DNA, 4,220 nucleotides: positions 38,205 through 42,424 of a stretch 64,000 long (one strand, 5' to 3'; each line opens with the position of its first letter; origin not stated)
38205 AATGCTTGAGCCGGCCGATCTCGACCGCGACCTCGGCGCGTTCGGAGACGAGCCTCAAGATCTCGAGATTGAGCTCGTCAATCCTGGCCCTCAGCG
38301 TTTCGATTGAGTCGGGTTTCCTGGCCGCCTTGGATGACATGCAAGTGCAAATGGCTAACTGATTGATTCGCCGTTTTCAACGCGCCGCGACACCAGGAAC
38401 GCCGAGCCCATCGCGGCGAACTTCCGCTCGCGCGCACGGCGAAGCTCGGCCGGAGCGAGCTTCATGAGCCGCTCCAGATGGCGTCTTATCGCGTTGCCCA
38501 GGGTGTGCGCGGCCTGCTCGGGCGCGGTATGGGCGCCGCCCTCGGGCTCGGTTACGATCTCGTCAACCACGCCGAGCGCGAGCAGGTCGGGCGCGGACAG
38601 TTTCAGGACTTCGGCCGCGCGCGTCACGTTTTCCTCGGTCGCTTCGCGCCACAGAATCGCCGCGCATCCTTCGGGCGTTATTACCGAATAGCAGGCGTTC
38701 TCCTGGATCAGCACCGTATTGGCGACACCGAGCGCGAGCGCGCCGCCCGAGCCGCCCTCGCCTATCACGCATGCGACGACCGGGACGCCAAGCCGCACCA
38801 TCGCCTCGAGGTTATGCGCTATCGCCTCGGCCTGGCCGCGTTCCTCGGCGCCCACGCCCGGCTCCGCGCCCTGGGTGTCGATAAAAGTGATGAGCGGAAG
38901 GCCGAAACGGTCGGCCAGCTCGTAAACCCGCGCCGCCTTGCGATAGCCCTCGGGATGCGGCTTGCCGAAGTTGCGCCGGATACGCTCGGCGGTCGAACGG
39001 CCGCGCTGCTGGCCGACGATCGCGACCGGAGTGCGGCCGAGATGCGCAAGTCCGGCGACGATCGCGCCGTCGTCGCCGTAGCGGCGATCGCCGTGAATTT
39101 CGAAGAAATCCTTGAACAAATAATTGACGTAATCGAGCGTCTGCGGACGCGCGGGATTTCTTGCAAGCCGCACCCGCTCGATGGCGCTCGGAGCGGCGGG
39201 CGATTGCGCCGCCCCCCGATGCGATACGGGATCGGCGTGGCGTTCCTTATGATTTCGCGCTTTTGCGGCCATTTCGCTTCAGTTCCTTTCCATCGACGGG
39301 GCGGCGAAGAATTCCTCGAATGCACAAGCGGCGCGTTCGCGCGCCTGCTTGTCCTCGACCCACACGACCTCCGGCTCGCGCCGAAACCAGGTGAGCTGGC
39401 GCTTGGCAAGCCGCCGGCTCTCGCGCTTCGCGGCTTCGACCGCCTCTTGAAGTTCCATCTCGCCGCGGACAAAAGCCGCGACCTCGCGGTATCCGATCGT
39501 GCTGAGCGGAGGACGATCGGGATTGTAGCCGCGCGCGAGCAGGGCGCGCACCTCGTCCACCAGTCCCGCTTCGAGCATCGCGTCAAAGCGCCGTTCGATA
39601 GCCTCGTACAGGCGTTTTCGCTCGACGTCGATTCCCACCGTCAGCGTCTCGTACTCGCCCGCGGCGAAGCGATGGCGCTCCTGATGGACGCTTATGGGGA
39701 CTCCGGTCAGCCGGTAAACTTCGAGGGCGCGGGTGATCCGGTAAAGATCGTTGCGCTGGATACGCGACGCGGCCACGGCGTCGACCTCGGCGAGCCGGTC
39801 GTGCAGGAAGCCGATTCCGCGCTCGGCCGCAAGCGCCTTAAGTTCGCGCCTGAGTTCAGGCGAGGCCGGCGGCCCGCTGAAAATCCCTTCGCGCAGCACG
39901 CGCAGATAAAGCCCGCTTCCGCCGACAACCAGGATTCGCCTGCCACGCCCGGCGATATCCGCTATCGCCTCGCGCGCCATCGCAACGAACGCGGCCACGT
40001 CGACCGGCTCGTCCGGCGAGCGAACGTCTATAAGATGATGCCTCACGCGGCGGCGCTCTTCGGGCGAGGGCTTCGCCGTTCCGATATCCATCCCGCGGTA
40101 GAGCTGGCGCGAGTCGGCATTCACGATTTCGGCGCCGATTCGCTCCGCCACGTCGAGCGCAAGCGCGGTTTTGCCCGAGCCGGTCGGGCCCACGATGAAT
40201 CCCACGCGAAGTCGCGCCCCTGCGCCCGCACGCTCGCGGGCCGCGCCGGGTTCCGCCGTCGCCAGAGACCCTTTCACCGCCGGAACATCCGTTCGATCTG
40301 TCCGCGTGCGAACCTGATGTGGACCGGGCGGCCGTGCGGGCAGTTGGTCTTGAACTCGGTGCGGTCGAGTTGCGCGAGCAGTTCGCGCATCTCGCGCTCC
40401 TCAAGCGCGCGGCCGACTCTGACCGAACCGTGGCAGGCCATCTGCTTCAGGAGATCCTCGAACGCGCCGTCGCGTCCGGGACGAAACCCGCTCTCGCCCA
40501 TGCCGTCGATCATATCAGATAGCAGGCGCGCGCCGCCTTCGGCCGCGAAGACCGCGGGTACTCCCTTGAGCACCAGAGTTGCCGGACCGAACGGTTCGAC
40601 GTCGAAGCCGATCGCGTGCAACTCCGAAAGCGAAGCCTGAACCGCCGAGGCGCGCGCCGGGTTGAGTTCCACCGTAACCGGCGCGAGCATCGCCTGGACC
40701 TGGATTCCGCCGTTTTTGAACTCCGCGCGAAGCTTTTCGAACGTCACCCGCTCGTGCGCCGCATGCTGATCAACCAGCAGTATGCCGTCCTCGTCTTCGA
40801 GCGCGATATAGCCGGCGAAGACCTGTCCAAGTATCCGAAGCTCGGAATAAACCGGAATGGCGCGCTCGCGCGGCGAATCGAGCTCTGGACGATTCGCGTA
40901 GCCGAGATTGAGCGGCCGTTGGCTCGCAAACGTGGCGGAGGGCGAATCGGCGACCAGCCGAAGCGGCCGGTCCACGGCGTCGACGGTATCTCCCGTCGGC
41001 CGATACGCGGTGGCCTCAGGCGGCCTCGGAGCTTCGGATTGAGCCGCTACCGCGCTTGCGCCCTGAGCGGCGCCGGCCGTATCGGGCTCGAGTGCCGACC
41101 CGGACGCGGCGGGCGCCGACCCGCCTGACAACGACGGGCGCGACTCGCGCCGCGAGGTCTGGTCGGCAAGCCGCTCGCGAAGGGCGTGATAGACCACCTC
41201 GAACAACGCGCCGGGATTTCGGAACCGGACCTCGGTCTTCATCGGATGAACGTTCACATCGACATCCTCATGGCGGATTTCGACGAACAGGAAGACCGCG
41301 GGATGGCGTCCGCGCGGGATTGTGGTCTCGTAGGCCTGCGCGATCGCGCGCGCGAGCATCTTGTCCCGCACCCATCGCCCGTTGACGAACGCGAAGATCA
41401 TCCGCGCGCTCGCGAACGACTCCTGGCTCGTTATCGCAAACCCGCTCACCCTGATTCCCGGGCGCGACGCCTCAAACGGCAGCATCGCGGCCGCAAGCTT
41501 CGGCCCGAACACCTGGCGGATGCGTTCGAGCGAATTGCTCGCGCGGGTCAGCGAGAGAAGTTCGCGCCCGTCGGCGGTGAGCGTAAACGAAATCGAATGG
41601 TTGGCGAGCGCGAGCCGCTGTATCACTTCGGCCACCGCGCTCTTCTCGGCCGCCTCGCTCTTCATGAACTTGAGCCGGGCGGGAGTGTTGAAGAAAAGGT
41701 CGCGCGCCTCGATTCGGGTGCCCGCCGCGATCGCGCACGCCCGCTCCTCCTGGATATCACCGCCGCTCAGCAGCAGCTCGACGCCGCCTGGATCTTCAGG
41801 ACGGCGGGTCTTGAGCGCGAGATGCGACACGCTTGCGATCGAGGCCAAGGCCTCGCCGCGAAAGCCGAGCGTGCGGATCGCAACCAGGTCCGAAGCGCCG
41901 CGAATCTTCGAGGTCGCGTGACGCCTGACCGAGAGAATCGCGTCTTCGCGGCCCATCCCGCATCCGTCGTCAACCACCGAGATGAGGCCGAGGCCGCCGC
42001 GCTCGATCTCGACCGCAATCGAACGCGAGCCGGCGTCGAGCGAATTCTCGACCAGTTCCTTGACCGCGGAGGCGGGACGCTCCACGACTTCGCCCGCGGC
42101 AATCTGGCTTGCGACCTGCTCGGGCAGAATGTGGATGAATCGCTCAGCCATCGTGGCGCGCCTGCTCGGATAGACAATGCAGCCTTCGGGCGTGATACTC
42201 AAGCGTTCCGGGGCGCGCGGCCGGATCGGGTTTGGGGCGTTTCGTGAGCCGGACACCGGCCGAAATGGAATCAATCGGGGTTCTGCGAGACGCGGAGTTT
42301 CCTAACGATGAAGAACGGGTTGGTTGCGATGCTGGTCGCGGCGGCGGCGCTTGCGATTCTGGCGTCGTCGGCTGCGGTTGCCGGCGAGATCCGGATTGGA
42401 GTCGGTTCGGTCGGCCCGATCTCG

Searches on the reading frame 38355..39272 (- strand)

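Call 8: search_protein_families(library=pfam, proteins=[window:38355-39272:-], max_evalue=0.001)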
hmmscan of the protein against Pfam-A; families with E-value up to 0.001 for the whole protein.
window:38355-39272:- (305 aa): 4 families
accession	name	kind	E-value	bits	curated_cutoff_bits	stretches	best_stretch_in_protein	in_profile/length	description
PF03255.19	ACCA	-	2e-114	382.4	23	1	30-289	53-310/310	Acetyl co-enzyme A carboxylase carboxyltransferase-like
PF01039.27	Carboxyl_trans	-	8.4e-21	74.6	22.3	1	55-218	272-427/493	Carboxyl transferase domain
PF00378.25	ECH_1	-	7.9e-05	22.5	27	1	144-287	70-219/251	Enoyl-CoA hydratase/isomerase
PF06833.16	MdcE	-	0.00079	19.6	32.7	0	108-190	10-96/196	Malonate decarboxylase gamma subunit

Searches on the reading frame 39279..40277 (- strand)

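Call 8: search_protein_families(library=pfam, proteins=[window:39279-40277:-], max_evalue=0.001)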
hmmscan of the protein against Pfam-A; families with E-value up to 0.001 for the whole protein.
window:39279-40277:- (332 aa): 3 families
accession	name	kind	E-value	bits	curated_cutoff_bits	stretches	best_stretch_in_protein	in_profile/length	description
PF01715.23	IPPT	-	2.5e-87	293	23.6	1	58-301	1-243/243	IPP transferase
PF01745.22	IPT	-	9.1e-08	32.2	20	1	25-87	3-65/233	Isopentenyl transferase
PF13671.12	AAA_33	-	0.00019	22.2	27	0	27-82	3-59/143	AAA domain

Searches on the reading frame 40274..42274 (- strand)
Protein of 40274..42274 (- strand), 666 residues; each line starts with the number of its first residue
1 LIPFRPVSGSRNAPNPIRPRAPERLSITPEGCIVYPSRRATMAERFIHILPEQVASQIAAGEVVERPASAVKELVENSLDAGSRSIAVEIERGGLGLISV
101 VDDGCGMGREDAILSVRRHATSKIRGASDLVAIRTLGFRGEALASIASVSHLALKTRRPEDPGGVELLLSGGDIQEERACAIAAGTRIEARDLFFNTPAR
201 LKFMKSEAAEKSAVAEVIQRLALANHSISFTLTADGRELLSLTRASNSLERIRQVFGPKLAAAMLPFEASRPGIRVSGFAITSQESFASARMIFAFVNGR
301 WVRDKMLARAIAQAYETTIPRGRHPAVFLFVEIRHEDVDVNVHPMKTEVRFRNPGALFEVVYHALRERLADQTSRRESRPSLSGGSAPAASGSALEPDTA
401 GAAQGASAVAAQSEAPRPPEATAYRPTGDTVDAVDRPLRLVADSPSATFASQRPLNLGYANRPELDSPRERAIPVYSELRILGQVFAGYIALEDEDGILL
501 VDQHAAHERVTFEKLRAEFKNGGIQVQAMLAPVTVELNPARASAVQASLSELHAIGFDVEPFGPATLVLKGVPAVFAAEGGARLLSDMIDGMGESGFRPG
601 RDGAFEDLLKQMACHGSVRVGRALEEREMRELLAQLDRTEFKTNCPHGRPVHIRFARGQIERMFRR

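Call 8: search_protein_families(library=pfam, proteins=[window:40274-42274:-], max_evalue=0.001)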
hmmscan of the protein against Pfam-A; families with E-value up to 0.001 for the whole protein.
window:40274-42274:- (666 aa): 4 families
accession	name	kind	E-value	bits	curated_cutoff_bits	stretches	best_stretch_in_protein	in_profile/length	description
PF08676.16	MutL_C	-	4.7e-38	130.5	25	1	482-624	1-142/142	MutL C terminal dimerisation domain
PF01119.25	DNA_mis_repair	-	2.4e-34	118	26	1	252-369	1-118/119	DNA mismatch repair protein, C-terminal domain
PF13589.12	HATPase_c_3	-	8e-10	39.3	25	1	68-161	4-97/137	Histidine kinase-, DNA gyrase B-, and HSP90-like ATPase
PF02518.31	HATPase_c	-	9.3e-05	23.3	26.4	1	66-119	5-61/111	Histidine kinase-, DNA gyrase B-, and HSP90-like ATPase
